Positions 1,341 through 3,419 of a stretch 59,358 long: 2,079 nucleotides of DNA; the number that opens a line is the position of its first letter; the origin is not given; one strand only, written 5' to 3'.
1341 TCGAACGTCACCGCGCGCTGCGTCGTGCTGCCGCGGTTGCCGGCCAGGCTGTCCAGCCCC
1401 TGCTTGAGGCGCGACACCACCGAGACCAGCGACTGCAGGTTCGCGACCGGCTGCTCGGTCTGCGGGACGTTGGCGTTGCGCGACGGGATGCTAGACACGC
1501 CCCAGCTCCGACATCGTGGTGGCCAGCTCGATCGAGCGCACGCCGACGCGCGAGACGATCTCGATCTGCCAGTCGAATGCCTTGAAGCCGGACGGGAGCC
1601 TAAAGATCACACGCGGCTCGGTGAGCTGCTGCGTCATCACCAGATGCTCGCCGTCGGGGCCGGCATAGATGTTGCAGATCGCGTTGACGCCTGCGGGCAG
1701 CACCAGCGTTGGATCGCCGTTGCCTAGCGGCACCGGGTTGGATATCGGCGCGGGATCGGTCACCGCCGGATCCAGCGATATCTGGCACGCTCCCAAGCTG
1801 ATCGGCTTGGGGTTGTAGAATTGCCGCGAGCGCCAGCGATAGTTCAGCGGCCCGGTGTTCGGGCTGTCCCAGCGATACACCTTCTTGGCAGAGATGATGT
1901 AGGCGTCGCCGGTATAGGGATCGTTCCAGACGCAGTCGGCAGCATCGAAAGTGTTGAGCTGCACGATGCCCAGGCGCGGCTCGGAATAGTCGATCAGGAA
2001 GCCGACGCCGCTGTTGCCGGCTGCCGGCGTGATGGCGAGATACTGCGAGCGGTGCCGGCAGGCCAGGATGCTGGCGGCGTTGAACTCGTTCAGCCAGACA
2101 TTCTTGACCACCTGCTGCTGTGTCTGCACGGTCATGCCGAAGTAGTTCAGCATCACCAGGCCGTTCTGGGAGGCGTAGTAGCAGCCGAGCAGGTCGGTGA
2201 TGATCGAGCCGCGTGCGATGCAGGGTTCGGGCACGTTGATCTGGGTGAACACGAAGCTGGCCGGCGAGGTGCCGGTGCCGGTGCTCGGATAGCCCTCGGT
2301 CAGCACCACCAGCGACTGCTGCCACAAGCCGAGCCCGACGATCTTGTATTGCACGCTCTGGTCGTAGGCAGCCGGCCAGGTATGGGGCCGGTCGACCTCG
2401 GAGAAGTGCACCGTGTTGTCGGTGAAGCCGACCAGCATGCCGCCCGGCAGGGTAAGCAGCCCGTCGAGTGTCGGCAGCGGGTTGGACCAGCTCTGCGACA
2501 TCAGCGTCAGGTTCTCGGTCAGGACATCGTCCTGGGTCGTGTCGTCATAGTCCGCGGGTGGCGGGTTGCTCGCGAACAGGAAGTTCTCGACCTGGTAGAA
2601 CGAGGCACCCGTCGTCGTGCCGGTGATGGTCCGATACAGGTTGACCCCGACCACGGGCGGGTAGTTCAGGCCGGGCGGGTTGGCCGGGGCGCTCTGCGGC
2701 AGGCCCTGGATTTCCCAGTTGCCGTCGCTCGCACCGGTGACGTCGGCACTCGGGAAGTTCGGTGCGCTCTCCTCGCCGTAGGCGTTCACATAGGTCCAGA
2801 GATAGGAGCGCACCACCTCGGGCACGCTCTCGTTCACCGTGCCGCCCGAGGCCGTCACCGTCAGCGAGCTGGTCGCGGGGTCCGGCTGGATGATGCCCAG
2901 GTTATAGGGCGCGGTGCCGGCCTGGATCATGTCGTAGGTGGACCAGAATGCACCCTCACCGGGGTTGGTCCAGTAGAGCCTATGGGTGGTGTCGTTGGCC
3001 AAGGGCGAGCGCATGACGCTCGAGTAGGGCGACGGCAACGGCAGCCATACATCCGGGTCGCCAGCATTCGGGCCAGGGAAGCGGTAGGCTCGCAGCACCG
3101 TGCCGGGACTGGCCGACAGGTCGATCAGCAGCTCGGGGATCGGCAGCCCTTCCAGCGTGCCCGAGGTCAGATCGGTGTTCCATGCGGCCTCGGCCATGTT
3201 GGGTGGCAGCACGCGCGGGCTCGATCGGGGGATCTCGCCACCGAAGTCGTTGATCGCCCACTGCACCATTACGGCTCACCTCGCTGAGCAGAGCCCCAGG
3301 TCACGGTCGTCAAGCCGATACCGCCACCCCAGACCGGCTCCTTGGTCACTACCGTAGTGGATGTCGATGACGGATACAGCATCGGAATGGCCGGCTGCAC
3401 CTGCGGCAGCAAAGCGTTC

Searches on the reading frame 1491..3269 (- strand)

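Call 9: search_protein_families(library=phrogs, proteins=[window:1491-3269:-], max_evalue=0.001)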
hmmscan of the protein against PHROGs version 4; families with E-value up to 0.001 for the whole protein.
window:1491-3269:- (592 aa): 3 families
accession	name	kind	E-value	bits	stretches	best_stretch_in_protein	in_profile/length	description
phrog_511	-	head and packaging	1.1e-94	319.5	1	1-591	319-860/862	internal virion protein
phrog_17680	-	unknown function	2e-18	67.9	1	2-303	2-285/356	-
phrog_26027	-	unknown function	1e-07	32.6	1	364-496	6-134/201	-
